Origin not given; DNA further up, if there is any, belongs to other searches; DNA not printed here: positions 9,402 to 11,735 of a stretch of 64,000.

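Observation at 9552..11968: Polymorphic toxin with Ntox50-like tip, an unusual Gly-rich membrane-like segment, and a coupled immunity gene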

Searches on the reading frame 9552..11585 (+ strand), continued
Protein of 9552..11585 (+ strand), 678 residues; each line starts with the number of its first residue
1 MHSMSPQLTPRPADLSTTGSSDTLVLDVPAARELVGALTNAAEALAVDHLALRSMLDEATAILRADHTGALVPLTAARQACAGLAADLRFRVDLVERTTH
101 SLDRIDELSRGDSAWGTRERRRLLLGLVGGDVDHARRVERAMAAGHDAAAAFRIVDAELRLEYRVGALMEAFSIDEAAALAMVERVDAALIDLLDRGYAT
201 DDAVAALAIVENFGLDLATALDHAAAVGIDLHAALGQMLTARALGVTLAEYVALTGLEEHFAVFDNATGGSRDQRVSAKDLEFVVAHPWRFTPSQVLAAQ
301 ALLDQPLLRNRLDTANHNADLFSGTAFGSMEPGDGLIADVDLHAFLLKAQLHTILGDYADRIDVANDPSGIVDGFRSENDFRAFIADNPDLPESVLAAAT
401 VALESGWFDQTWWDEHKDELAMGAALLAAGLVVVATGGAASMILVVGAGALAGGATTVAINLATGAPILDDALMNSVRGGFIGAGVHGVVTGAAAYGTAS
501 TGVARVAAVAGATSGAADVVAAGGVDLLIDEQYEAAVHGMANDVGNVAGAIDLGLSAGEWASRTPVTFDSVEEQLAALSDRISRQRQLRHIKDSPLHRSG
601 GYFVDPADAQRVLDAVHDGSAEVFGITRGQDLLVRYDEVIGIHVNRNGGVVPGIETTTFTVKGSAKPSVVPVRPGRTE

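Call 56: search_dna_similar(query=P0140, collection=plasmids, mode=protein, max_evalue=0.001, max_rows=15, rows=spread)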
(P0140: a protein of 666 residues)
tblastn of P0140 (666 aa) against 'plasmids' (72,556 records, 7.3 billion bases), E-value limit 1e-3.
Records with a match: 3; places in all: 3; records where one place covers at least 80% of the query: 0.
Best place of each record, by identity: <60% 3.
By first word of the organism name: Rhizobium 1; Sinorhizobium 1; Acaryochloris 1.
By predicted mobility (MOB-suite, as given by PLSDB): conjugative 2; non-mobilizable 1.
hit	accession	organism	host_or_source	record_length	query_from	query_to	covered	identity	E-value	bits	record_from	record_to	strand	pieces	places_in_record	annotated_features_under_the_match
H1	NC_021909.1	Rhizobium etli bv. mimosae str. Mim1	Mimosa affinis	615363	261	497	36%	26.4%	8e-5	54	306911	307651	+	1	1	HrpF/NolX family T3SS translocon protein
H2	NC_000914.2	Sinorhizobium fredii NGR234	-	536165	177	426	38%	24.3%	3e-4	52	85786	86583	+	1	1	nopX: type II secretion system effector nodulation protein NopX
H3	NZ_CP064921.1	Acaryochloris marina S15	cell culture,surface of Pikea pinnata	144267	59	244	28%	27.6%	4e-5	55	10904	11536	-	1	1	peptidoglycan-binding protein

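Call 57: get_annotated_region(hit=H2, flank=1500)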
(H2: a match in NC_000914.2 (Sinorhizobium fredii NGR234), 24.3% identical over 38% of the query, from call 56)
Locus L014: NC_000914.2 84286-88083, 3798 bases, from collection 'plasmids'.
description: Sinorhizobium fredii NGR234 plasmid pNGR234a, complete sequence
organism: Sinorhizobium fredii NGR234 (NCBI taxid 394)
taxonomy: Bacteria; Pseudomonadota; Alphaproteobacteria; Hyphomicrobiales; Rhizobiaceae; Sinorhizobium; Sinorhizobium fredii; Sinorhizobium fredii NGR234
host: -; source: -; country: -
typing (MOB-suite, as given by PLSDB): conjugative; replicon rep_cluster_473; relaxase MOBQ; mating-pair formation MPF_T
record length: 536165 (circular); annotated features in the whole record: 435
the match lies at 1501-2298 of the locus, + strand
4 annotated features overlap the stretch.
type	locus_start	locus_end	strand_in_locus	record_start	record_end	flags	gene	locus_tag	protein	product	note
CDS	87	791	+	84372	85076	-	nolW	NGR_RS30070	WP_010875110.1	nodulation protein NolW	-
CDS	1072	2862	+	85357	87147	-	nopX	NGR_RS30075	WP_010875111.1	type II secretion system effector nodulation protein NopX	-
CDS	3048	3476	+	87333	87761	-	-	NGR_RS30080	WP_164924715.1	ParB N-terminal domain-containing protein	-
CDS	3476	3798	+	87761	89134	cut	-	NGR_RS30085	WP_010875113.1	Y4yA family PLP-dependent enzyme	-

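Call 58: get_annotated_region(hit=H1, flank=1500)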
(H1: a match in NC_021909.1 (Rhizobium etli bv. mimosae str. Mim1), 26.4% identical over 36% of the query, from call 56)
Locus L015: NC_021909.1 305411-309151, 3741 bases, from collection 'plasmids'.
description: Rhizobium etli bv. mimosae str. Mim1 plasmid pRetMIM1e, complete sequence
organism: Rhizobium etli bv. mimosae str. Mim1 (NCBI taxid 1328306)
taxonomy: Bacteria; Pseudomonadota; Alphaproteobacteria; Hyphomicrobiales; Rhizobiaceae; Rhizobium; Rhizobium etli; Rhizobium etli bv. mimosae str. Mim1
host: -; source: Mimosa affinis; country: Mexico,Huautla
typing (MOB-suite, as given by PLSDB): conjugative; relaxase MOBP; mating-pair formation MPF_T
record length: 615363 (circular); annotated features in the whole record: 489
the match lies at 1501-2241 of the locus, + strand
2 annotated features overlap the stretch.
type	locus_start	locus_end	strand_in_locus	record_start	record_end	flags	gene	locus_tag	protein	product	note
CDS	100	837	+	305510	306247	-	-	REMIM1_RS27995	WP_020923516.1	nodulation protein NolW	-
CDS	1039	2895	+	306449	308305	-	-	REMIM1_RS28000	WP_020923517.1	HrpF/NolX family T3SS translocon protein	GO:0009877 - nodulation [Evidence IEA]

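Call 60: search_dna_similar(query=L014:1072-2859:+, collection=plasmids, mode=protein, max_evalue=0.00001, max_rows=30, rows=spread)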
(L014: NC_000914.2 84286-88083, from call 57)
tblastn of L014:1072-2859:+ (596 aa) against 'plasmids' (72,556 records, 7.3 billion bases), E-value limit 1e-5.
Records with a match: 161; places in all: 398; records where one place covers at least 80% of the query: 158.
Best place of each record, by identity: >=99% 1; 95-99% 6; 60-80% 55; <60% 99.
By first word of the organism name: Ralstonia 136; Sinorhizobium 8; Bradyrhizobium 8; Mesorhizobium 7; Microvirga 1; Rhizobium 1.
By predicted mobility (MOB-suite, as given by PLSDB): mobilizable 112; non-mobilizable 39; conjugative 10.
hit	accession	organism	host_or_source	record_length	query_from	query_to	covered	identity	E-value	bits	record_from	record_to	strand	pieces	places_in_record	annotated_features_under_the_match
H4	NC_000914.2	Sinorhizobium fredii NGR234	-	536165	1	596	100%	100.0%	0e+0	1192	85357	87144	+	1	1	nopX: type II secretion system effector nodulation protein NopX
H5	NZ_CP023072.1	Sinorhizobium fredii CCBAU 83666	G.max,nodule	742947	1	596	100%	98.7%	0e+0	1177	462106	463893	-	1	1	nopX: type II secretion system effector nodulation protein NopX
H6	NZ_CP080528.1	Mesorhizobium sp. AR07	Oxytropis sp.,Cell culture,root nodule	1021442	1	593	99%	74.2%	0e+0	845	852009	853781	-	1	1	record has no annotation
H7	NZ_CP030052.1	Bradyrhizobium guangdongense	peanut,cell culture,roots of peanut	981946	1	590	99%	65.6%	0e+0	738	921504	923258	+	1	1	HrpF/NolX family T3SS translocon protein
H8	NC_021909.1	Rhizobium etli bv. mimosae str. Mim1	Mimosa affinis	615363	1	592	99%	65.1%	0e+0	742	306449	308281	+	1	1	HrpF/NolX family T3SS translocon protein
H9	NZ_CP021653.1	Ralstonia solanacearum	Solanum lycopersicum,Tomato with ...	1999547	93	595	84%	63.6%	0e+0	636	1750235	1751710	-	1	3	none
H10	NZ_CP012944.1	Ralstonia solanacearum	Cucumis sativus,cell culture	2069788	93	595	84%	63.6%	0e+0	635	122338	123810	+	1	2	none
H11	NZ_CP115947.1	Ralstonia solanacearum MolK2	Musa sp.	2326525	93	595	84%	63.0%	0e+0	631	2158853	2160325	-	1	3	record has no annotation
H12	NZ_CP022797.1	Ralstonia solanacearum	Solanum tuberosum,single cell,Potato ...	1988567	113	595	81%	64.4%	0e+0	622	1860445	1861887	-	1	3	none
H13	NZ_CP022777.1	Ralstonia solanacearum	Solanum tuberosum,single cell,Potato ...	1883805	113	595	81%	64.2%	0e+0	617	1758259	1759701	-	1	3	none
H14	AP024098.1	Ralstonia solanacearum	-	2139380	108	593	82%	63.5%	0e+0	621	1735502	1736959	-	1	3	nopX: nodulation outer protein X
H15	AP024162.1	Ralstonia solanacearum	Curcuma aromatica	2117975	108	593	82%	62.7%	0e+0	615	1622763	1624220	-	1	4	nopX: nodulation outer protein X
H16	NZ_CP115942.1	Ralstonia syzygii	Musa sp.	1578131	82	593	86%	50.1%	5e-159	511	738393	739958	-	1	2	none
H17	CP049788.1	Ralstonia solanacearum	whole organism,isolated from the ...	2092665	111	592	81%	53.2%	2e-150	611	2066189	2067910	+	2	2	hypothetical protein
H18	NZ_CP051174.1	Ralstonia pseudosolanacearum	Whole organism,tomato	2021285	111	592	81%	53.0%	3e-150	611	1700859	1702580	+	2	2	none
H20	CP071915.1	Ralstonia solanacearum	Pogostemon cablin,Single strain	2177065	113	592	81%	51.8%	5e-151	488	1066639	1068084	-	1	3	hypothetical protein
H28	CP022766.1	Ralstonia solanacearum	Solanum tuberosum,single cell,Potato ...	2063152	113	592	81%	51.8%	1e-150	487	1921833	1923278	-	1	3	hypothetical protein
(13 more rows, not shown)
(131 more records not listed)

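Call 61: get_annotated_region(hit=H7, flank=900)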
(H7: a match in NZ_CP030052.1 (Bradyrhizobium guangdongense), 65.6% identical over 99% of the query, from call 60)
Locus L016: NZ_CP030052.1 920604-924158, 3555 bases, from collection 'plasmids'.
description: Bradyrhizobium guangdongense strain CCBAU 51649 plasmid unnamed, complete sequence
organism: Bradyrhizobium guangdongense (NCBI taxid 1325090)
taxonomy: Bacteria; Pseudomonadota; Alphaproteobacteria; Hyphomicrobiales; Nitrobacteraceae; Bradyrhizobium; Bradyrhizobium guangdongense
host: -; source: peanut,cell culture,roots of peanut; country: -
typing (MOB-suite, as given by PLSDB): mobilizable; relaxase MOBP
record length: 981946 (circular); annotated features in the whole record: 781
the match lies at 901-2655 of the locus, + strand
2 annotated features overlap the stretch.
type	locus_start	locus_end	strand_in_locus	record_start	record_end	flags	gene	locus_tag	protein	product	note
CDS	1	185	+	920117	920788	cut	-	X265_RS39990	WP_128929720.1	nodulation protein NolW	-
CDS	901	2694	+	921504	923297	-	-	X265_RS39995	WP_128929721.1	HrpF/NolX family T3SS translocon protein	GO:0009877 - nodulation [Evidence IEA]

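Call 62: get_annotated_region(hit=H9, flank=900)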
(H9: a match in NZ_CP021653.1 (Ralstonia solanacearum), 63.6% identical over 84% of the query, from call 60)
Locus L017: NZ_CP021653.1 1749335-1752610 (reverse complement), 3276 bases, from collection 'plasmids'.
description: Ralstonia solanacearum strain RS 488 plasmid unnamed, complete sequence
organism: Ralstonia solanacearum (NCBI taxid 305)
taxonomy: Bacteria; Pseudomonadota; Betaproteobacteria; Burkholderiales; Burkholderiaceae; Ralstonia; Ralstonia solanacearum
host: -; source: Solanum lycopersicum,Tomato with bacterial wilt; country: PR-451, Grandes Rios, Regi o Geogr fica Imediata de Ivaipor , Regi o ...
typing (MOB-suite, as given by PLSDB): mobilizable; relaxase MOBP
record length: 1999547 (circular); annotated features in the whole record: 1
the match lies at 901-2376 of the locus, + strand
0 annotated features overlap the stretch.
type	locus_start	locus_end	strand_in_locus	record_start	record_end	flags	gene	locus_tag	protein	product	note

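Call 63: get_annotated_region(hit=H16, flank=900)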
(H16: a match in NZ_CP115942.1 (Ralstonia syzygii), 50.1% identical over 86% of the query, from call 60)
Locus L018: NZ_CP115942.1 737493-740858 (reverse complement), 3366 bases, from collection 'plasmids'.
description: Ralstonia syzygii strain BDBR229 plasmid pmega, complete sequence
organism: Ralstonia syzygii (NCBI taxid 28097)
taxonomy: Bacteria; Pseudomonadota; Betaproteobacteria; Burkholderiales; Burkholderiaceae; Ralstonia; Ralstonia syzygii
host: -; source: Musa sp.; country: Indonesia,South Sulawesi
typing (MOB-suite, as given by PLSDB): non-mobilizable
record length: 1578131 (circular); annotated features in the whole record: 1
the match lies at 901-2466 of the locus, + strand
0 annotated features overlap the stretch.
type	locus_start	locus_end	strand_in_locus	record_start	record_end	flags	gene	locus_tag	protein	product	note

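Call 64: get_annotated_region(hit=H17, flank=900)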
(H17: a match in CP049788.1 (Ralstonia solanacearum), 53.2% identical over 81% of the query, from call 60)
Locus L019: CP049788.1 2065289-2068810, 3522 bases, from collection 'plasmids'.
description: Ralstonia solanacearum strain B2 plasmid unnamed, complete sequence
organism: Ralstonia solanacearum (NCBI taxid 305)
taxonomy: Bacteria; Pseudomonadota; Betaproteobacteria; Burkholderiales; Burkholderiaceae; Ralstonia; Ralstonia solanacearum
host: -; source: whole organism,isolated from the tobacco substrate; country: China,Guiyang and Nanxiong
typing (MOB-suite, as given by PLSDB): non-mobilizable
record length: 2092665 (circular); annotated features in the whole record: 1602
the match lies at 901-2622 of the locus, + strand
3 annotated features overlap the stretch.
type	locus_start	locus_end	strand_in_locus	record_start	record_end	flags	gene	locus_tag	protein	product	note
CDS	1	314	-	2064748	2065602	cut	-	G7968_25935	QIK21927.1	MurR/RpiR family transcriptional regulator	-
CDS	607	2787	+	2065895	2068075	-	-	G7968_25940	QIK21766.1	hypothetical protein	-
CDS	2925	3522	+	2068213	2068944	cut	-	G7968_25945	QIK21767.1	response regulator transcription factor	-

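Call 65: get_annotated_region(hit=H20, flank=900)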
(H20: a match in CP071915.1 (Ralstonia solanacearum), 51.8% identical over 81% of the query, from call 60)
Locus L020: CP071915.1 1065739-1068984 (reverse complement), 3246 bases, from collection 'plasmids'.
description: Ralstonia solanacearum strain SY1 plasmid unnamed, complete sequence
organism: Ralstonia solanacearum (NCBI taxid 305)
taxonomy: Bacteria; Pseudomonadota; Betaproteobacteria; Burkholderiales; Burkholderiaceae; Ralstonia; Ralstonia solanacearum
host: -; source: Pogostemon cablin,Single strain; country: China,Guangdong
typing (MOB-suite, as given by PLSDB): non-mobilizable; replicon rep_cluster_2238; mating-pair formation MPF_T
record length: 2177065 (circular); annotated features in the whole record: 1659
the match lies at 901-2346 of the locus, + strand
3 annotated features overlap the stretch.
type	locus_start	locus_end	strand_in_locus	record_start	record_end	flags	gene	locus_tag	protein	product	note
CDS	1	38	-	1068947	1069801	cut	-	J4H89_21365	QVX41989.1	MurR/RpiR family transcriptional regulator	-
CDS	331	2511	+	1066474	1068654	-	-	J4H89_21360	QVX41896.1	hypothetical protein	-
CDS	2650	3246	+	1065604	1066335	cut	-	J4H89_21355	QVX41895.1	response regulator transcription factor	-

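Call 69: find_encoding_contigs(protein=P0127, flank=10000, max_places=2)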
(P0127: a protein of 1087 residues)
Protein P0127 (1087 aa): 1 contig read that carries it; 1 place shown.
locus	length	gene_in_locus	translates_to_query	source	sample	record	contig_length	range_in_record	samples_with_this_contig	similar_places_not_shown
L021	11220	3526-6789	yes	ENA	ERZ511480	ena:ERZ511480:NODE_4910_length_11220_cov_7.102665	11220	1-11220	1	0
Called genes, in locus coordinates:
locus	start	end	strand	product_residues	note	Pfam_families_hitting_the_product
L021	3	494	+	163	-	?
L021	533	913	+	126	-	-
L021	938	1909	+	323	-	-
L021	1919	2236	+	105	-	PF01527:HTH_Tnp_1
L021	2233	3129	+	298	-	PF13276:HTH_21, PF00665:rve, PF13683:rve_3, PF13333:rve_2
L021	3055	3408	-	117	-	-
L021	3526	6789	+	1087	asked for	PF14021:TNT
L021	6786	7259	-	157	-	-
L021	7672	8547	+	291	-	PF02558:ApbA, PF08546:ApbA_C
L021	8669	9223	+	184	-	PF07110:EthD (weak)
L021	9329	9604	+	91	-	PF00384:Molybdopterin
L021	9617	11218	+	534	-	?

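Call 70: find_encoding_contigs(protein=P0097, flank=10000, max_places=2)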
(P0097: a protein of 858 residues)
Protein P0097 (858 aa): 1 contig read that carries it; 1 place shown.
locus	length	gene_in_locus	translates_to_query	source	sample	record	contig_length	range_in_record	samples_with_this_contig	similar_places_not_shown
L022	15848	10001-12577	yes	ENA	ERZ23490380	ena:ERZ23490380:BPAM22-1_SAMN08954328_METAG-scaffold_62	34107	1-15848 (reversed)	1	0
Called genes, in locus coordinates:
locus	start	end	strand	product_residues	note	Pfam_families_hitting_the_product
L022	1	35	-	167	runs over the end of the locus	PF04542:Sigma70_r2, PF08281:Sigma70_r4_2, PF04545:Sigma70_r4 (weak)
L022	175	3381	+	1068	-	PF03704:BTAD, PF13191:AAA_16, PF05729:NACHT (faint)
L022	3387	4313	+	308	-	-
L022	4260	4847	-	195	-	PF24838:8xMP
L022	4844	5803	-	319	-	PF00656:Peptidase_C14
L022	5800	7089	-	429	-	-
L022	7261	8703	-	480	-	-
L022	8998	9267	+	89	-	-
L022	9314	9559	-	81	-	-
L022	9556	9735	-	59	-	-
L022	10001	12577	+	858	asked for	PF21814:DUF6883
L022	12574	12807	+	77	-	PF16277:DUF4926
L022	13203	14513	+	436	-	-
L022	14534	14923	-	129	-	-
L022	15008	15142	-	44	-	-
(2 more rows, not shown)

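Call 80: search_protein_families(library=pfam, alignment_id=A6, max_evalue=0.001)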
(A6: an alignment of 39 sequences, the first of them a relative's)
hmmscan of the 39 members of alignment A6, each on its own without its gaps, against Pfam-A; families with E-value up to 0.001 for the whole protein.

A. member 1, P0147 (587 aa): 1 family
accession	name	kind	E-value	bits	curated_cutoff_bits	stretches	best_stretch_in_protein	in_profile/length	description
PF15542.11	Ntox50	-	2.2e-05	25.6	22.2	1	490-569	1-83/92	Bacterial toxin 50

B. families by the number of members that match (of 39 scanned): 16 families
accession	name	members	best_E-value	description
PF15542.11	Ntox50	19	1.3e-07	Bacterial toxin 50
PF05593.20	RHS_repeat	9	6.6e-128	RHS Repeat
PF07591.16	PT-HINT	4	4.9e-18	Pretoxin HINT domain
PF05203.21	Hom_end_hint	3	9.7e-05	Hom_end-associated Hint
PF20148.4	DUF6531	2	1e-14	Domain of unknown function (DUF6531)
PF25023.1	TEN_YD-shell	2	2.9e-11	Teneurin YD-shell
PF01079.26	Hint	2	2.1e-06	Hint module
PF25547.1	WXG100_2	1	1.4e-13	WXG100 like domain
PF01833.30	TIG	1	3.4e-13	IPT/TIG domain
PF21725.3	T7SS_signal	1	6.7e-11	Putative T7SS secretion signal domain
PF02018.23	CBM_4_9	1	1.6e-10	Carbohydrate binding domain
PF20041.5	DUF6443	1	5e-07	Domain of unknown function (DUF6443)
PF14890.11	Intein_splicing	1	1e-06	Intein splicing domain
PF15520.11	Ntox10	1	2.4e-05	Novel toxin 10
PF21724.2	DUF6861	1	0.00026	Family of unknown function (DUF6861)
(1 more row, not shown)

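Call 100: find_related_loci(query=A1, collection=metagenome_contigs, flank=10000)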
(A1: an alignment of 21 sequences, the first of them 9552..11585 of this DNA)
Query A1 (678 aa) in metagenome_contigs; peptide patterns used: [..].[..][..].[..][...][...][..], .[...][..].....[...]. (x = any residue, [..] = any of these).
305 stretches matched a pattern; 10 encode a relative of the query (tblastn E <= 1e-3); 10 distinct loci.
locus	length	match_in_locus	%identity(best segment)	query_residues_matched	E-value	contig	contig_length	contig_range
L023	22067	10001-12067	65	1-678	0e+0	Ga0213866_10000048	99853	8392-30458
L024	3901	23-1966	64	48-678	0e+0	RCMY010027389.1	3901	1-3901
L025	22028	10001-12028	62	1-678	0e+0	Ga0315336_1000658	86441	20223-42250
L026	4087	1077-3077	62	15-674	0e+0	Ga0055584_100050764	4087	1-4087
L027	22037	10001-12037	62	1-678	0e+0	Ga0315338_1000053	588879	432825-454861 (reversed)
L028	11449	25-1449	49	92-553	3e-115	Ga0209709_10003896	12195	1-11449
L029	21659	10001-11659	46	15-553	1e-122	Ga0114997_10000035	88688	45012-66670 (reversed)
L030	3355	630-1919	42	119-544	1e-72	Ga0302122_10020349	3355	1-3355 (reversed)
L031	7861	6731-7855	42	119-491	2e-65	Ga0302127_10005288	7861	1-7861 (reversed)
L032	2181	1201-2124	39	123-445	4e-51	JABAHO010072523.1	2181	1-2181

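Call 102: search_protein_families(library=padloc, proteins=[window:9552-11585:+], max_evalue=0.01)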
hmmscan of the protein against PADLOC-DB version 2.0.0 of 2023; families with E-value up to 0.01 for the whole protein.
window:9552-11585:+ (678 aa): 0 families
